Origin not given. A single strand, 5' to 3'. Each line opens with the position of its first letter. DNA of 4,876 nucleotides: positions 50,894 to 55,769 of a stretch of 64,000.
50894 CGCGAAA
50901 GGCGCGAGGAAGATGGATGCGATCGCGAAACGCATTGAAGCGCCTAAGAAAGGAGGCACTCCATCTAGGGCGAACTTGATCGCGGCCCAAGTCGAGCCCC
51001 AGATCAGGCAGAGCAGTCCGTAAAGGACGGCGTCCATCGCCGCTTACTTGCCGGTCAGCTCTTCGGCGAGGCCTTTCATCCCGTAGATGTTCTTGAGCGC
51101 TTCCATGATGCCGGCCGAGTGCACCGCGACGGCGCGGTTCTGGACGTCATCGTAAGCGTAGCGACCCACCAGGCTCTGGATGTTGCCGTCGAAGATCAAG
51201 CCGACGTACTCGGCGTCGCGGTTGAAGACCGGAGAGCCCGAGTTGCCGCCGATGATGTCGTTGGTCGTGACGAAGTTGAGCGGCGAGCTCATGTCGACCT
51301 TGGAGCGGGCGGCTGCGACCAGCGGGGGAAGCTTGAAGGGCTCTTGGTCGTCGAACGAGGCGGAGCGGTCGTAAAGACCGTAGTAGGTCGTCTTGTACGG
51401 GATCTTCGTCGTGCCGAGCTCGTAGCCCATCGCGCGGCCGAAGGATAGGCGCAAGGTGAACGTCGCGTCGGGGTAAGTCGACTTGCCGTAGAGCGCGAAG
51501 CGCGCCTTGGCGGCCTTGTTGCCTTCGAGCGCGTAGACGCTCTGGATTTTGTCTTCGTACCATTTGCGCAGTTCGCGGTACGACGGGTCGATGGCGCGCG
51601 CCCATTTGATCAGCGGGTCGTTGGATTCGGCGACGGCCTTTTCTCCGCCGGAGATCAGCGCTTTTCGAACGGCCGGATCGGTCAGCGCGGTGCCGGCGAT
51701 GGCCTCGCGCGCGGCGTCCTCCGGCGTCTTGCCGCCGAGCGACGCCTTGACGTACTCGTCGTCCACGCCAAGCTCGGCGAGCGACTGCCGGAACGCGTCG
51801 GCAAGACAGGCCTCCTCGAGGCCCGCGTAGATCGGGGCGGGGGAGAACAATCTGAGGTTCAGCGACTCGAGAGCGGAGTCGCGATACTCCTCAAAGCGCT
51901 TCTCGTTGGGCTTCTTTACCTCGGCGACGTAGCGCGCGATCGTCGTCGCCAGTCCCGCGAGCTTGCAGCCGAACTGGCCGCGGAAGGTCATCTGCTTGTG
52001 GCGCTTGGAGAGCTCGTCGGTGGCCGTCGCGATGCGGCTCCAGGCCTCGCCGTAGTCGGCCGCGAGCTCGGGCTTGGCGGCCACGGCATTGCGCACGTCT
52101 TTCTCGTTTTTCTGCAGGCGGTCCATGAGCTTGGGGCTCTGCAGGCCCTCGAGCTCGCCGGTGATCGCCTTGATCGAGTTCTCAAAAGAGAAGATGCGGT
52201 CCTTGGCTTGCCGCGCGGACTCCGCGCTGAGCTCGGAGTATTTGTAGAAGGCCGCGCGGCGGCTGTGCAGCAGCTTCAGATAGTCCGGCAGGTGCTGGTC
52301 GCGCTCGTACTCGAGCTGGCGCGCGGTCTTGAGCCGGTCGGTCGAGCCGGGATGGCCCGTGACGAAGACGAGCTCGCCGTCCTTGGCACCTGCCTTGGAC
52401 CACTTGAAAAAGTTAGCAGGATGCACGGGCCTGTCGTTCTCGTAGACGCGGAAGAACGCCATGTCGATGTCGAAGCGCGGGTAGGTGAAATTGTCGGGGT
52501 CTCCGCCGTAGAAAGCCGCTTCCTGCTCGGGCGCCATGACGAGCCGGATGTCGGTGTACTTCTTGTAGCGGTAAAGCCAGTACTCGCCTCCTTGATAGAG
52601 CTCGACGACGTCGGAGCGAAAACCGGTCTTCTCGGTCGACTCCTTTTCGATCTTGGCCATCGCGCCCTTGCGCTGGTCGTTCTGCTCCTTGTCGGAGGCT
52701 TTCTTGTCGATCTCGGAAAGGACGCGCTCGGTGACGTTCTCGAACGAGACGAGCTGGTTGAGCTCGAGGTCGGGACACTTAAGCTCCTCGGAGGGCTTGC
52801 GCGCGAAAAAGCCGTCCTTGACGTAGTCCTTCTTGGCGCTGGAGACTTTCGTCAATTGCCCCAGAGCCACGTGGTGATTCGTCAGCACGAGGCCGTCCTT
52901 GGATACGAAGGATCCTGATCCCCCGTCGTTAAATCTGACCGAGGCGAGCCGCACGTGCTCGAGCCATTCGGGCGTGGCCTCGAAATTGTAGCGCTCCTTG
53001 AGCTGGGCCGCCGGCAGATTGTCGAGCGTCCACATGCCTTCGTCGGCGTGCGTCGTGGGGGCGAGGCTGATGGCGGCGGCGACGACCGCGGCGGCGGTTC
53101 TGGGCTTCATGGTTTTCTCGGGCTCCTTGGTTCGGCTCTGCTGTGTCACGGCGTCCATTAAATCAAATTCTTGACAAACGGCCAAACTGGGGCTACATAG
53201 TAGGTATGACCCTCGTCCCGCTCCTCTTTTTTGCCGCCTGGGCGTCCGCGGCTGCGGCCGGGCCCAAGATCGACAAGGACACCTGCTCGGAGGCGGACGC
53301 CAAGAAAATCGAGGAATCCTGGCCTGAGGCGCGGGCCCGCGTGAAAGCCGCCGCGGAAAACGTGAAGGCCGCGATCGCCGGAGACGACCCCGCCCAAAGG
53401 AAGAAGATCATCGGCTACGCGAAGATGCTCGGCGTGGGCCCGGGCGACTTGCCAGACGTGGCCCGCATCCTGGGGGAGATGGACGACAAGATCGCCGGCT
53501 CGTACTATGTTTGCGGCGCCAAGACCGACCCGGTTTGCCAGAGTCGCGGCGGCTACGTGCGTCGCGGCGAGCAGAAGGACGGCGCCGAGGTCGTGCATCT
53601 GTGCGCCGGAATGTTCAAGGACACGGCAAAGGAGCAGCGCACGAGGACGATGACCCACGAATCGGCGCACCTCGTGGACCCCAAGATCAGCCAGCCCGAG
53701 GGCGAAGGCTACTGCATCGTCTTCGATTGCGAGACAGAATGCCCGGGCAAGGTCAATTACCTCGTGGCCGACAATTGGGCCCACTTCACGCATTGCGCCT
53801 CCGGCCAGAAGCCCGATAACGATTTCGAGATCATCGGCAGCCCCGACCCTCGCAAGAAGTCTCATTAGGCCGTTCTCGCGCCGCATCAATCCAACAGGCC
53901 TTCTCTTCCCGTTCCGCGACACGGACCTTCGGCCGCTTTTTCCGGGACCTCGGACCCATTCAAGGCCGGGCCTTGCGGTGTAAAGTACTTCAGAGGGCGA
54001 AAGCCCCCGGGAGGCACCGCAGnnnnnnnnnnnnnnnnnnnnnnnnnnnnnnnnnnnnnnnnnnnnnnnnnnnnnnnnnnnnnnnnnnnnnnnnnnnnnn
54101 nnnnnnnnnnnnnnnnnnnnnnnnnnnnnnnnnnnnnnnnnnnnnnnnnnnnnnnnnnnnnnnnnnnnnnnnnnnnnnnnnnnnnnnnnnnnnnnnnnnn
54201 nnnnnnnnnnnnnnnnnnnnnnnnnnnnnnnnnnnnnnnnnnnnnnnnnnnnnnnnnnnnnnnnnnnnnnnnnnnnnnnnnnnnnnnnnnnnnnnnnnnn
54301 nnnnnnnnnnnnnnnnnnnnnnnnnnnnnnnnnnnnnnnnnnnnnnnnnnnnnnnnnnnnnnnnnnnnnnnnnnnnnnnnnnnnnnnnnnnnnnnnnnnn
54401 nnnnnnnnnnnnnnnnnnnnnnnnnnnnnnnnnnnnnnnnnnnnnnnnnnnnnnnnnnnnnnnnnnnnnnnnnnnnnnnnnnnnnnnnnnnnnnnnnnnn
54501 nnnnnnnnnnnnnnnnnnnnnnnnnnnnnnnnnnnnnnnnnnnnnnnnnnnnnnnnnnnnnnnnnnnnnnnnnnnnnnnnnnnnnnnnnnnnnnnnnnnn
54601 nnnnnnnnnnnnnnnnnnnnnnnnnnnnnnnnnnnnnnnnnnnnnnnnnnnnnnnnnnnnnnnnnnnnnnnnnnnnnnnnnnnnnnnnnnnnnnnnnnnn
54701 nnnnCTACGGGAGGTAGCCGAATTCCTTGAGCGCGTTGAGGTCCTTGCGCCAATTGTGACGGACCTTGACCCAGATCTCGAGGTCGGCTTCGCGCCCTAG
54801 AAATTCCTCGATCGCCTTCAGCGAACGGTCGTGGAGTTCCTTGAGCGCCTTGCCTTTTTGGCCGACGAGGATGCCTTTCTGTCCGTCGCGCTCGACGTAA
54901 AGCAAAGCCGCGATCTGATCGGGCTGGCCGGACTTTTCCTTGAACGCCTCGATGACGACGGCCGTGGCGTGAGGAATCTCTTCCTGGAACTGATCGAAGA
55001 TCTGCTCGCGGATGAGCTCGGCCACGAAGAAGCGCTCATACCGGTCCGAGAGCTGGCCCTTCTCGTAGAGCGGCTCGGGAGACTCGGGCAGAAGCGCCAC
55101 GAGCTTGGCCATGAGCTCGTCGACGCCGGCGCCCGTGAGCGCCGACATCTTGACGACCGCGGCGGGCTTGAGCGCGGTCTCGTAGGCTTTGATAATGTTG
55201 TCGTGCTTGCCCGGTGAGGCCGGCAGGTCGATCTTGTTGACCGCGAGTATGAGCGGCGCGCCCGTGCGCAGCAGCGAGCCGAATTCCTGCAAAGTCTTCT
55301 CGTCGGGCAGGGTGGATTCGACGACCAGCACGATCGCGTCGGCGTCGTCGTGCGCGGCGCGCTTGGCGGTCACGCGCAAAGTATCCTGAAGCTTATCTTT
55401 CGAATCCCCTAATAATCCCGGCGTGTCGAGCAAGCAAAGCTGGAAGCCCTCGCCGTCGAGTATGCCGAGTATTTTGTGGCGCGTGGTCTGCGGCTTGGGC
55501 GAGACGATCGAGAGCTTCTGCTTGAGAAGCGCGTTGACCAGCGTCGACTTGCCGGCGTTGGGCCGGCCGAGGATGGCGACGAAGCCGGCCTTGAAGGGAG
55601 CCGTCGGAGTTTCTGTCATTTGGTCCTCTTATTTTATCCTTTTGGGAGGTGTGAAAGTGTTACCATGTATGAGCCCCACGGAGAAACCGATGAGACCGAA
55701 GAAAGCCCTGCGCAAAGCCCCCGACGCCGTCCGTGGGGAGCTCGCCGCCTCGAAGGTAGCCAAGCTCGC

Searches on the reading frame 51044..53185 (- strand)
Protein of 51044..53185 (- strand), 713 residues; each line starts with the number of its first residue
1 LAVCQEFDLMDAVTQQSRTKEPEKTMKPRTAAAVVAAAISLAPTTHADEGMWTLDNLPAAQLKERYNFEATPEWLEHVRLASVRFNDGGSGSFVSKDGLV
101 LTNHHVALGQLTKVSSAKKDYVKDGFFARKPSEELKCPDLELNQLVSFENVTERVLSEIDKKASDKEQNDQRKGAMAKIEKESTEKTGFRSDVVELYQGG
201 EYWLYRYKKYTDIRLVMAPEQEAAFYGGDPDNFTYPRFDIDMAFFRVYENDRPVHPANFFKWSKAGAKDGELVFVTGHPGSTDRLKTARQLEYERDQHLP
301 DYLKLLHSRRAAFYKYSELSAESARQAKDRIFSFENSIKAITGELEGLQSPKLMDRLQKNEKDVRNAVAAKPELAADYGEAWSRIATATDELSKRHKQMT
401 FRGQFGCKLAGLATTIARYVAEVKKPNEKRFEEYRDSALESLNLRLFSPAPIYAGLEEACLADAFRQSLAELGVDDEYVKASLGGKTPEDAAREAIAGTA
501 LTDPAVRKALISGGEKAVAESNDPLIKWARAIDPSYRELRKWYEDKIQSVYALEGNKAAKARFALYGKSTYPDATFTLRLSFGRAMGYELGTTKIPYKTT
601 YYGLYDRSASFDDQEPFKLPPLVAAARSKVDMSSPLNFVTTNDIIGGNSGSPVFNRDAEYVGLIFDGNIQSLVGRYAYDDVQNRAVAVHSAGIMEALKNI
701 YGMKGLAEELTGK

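Call 58: search_protein_families(library=pfam, proteins=[window:51044-53185:-])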
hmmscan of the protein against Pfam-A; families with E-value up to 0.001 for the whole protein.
window:51044-53185:- (713 aa): 2 families
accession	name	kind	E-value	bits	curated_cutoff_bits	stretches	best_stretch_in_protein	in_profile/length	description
PF10459.15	Peptidase_S46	-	6.7e-202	673.3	22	1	47-711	1-697/698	Peptidase S46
PF13365.12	Trypsin_2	-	1.2e-11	46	27.6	0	89-115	1-27/144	Trypsin-like peptidase domain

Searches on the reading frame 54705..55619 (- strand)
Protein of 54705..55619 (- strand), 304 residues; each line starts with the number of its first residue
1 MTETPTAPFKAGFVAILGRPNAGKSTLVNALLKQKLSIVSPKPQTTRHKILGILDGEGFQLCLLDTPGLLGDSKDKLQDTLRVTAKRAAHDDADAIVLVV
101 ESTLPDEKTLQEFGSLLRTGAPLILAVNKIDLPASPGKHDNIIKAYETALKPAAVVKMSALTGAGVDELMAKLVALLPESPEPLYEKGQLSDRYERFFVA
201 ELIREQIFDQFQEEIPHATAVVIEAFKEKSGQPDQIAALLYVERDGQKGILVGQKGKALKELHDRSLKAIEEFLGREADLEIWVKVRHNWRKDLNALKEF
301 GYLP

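Call 58: search_protein_families(library=pfam, proteins=[window:54705-55619:-])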
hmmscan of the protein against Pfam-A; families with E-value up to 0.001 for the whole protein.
window:54705-55619:- (304 aa): 11 families
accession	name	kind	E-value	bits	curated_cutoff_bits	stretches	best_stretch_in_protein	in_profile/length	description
PF01926.29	MMR_HSR1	-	4.3e-25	88.5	21.9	1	14-129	2-113/113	50S ribosome-binding GTPase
PF02421.24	FeoB_N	-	5.4e-15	55.7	27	1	14-172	3-155/156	Ferrous iron transport protein B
PF07650.23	KH_2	-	9.4e-14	51.4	22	1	214-291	1-78/78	KH domain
PF00009.33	GTP_EFTU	-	3.5e-11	43.5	26.5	1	89-178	89-187/188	Elongation factor Tu GTP binding domain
PF00350.29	Dynamin_N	-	8.6e-08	32.8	27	1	14-47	1-34/168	Dynamin family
PF03193.22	RsgA_GTPase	-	3.5e-07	30.6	30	0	11-69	106-168/174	RsgA GTPase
PF00025.27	Arf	-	1.3e-06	28.5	22.3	1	14-175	17-172/174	ADP-ribosylation factor family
PF04548.22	AIG1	-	8.6e-05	22.4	27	1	16-102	5-93/212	AIG1 family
PF10662.15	PduV-EutP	-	0.00011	22.4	21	1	15-173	5-141/143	Ethanolamine utilisation - propanediol utilisation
PF03308.22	MeaB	-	0.00033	20.2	23.1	0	151-210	209-267/273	Methylmalonyl Co-A mutase-associated GTPase MeaB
PF09439.16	SRPRB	-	0.00076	19.3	25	0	14-117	6-96/178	Signal recognition particle receptor beta subunit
